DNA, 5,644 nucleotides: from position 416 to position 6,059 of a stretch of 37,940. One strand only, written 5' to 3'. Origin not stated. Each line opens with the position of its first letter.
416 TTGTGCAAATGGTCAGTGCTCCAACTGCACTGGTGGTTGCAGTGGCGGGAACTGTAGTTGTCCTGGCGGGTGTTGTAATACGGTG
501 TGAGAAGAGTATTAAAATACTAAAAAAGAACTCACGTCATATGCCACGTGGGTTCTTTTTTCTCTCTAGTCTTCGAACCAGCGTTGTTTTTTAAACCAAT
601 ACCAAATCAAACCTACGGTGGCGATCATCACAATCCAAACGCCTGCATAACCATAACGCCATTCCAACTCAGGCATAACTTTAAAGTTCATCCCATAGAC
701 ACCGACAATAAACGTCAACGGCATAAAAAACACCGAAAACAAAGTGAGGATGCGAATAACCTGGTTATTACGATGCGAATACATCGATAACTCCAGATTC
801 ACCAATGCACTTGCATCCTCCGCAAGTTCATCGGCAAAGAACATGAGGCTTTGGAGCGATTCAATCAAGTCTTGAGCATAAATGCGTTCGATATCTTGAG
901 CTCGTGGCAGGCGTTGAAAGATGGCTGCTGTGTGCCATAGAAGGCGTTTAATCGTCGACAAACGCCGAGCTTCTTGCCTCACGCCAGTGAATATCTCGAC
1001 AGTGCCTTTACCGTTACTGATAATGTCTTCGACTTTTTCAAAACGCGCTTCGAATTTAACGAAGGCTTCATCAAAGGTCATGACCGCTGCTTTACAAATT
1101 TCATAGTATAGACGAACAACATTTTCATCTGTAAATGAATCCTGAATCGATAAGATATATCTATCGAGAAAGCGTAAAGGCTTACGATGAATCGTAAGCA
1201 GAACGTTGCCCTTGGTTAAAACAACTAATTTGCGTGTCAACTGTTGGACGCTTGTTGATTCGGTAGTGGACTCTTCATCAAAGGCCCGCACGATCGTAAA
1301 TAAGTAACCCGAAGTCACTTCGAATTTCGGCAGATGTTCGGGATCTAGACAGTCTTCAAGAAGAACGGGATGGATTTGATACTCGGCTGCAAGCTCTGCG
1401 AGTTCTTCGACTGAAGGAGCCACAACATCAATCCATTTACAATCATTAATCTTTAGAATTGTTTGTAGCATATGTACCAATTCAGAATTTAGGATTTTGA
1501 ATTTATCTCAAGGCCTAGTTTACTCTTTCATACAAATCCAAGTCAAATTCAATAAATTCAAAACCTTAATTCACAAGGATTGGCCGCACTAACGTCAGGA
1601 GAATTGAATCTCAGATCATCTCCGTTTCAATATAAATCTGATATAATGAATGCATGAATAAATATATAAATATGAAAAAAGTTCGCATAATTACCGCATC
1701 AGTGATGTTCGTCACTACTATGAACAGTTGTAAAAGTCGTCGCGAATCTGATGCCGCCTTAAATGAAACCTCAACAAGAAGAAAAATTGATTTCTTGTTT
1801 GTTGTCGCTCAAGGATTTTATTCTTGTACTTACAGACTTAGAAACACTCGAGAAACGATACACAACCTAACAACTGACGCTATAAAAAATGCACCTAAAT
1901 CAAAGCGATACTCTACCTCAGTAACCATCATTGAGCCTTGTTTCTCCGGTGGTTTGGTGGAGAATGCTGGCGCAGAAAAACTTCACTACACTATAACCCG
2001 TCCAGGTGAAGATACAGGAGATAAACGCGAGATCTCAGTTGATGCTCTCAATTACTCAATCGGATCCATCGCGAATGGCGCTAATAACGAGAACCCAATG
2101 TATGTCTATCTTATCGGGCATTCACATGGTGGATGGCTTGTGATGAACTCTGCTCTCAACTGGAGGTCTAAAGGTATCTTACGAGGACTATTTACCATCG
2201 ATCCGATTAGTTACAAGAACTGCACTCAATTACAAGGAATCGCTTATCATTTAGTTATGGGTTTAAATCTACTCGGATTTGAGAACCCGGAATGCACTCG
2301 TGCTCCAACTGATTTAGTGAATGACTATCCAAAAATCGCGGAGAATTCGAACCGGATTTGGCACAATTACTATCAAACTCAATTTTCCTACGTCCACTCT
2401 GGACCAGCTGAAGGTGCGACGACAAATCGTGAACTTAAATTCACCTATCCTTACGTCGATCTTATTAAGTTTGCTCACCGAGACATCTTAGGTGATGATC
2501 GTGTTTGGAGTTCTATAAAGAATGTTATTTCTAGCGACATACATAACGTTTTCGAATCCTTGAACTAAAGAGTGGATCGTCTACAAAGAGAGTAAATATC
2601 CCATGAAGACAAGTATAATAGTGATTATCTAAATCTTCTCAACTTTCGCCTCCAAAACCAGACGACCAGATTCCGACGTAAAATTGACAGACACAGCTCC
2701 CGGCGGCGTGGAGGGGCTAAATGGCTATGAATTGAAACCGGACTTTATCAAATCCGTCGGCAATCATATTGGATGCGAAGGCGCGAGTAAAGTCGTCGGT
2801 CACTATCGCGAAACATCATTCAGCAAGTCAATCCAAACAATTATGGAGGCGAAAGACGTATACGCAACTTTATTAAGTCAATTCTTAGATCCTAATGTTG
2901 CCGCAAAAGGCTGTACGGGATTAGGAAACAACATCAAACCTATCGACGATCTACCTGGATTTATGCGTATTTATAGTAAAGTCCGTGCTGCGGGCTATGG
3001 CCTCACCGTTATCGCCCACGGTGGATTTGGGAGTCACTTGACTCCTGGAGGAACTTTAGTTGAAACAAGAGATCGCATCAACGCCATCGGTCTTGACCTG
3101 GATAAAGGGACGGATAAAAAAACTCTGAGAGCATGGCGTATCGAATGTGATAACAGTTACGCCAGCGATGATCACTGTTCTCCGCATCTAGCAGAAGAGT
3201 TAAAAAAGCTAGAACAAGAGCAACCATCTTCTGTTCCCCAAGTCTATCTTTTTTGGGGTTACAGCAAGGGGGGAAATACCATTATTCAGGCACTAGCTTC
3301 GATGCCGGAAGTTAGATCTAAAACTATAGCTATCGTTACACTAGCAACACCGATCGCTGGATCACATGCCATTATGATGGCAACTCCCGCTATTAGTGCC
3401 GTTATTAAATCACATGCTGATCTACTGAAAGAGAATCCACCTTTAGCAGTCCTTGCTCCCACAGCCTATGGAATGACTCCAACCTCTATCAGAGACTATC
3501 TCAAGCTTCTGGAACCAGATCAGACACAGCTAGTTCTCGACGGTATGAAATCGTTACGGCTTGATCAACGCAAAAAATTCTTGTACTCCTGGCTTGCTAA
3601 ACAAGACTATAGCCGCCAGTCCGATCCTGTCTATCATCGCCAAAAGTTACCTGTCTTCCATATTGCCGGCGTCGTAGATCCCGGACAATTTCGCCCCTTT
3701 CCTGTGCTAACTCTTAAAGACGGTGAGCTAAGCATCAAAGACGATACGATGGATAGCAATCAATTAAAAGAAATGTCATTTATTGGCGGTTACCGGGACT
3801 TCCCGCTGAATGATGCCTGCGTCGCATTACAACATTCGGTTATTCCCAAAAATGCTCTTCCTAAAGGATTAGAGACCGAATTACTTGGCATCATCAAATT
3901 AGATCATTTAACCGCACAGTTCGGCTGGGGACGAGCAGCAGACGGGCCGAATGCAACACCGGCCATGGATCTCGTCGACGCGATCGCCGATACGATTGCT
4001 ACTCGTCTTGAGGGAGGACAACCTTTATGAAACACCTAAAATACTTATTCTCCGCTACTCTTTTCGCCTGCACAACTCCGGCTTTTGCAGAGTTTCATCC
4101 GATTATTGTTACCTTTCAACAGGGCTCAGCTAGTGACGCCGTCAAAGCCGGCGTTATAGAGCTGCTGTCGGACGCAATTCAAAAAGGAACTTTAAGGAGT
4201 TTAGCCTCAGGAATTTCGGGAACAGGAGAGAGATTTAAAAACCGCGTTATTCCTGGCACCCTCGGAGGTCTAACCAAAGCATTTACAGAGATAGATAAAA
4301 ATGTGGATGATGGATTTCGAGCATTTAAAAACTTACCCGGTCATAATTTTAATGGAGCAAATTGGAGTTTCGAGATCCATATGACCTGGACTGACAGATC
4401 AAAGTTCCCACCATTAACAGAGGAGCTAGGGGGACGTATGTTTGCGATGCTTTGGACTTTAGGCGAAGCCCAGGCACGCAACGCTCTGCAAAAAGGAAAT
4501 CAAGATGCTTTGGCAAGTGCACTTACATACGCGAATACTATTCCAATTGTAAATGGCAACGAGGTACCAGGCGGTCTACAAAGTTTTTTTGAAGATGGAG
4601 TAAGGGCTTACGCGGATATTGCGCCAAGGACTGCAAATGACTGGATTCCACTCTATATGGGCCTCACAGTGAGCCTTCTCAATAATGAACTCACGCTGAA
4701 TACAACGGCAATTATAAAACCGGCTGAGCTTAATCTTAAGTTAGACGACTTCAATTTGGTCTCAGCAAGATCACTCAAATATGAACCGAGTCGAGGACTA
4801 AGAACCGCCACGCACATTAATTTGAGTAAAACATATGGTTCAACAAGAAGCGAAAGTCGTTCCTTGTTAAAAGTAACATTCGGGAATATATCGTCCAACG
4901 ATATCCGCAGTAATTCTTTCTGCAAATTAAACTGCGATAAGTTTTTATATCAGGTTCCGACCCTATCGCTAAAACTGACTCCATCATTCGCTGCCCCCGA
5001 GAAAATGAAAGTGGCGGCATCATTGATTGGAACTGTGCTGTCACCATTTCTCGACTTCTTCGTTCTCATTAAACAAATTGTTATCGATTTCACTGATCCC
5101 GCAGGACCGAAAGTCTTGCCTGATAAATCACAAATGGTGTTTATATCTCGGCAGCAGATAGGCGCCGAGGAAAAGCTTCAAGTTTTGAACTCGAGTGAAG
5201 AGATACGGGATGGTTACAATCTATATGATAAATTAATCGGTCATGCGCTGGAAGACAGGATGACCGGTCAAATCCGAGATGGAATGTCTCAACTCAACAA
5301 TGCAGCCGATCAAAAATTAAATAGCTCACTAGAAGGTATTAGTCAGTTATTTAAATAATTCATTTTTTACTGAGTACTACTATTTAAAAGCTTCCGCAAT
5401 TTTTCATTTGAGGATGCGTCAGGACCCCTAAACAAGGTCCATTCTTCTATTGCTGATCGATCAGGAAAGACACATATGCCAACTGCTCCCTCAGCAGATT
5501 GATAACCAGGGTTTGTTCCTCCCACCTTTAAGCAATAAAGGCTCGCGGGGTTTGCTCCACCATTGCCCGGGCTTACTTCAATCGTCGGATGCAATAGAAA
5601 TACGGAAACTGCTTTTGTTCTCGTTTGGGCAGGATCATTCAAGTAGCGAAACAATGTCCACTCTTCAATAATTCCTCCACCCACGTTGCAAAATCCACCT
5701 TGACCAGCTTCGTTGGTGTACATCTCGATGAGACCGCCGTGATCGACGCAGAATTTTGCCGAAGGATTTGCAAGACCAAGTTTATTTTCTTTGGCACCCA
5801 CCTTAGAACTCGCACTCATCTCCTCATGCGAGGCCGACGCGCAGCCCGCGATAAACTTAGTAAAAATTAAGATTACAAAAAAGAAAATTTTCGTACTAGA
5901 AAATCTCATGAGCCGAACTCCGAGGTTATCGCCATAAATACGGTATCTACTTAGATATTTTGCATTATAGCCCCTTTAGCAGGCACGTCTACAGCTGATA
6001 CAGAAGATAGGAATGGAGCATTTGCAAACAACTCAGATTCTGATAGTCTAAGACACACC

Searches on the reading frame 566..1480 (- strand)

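Call 65: search_protein_families(library=pfam, proteins=[window:566-1480:-], max_evalue=0.0001)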
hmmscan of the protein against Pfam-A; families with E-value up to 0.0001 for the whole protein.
window:566-1480:- (304 aa): 1 family
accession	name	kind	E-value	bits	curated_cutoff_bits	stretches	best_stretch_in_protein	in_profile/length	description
PF01544.23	CorA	-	6.6e-60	203.3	27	1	14-298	4-292/292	CorA-like Mg2+ transporter protein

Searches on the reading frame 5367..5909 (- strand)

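Call 65: search_protein_families(library=pfam, proteins=[window:5367-5909:-], max_evalue=0.0001)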
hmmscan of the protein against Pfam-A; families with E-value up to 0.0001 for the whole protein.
window:5367-5909:- (180 aa): 1 family
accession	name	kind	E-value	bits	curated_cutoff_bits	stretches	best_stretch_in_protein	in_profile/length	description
PF03891.20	DUF333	-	6.3e-28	97.3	25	2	119-162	3-46/47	Domain of unknown function (DUF333)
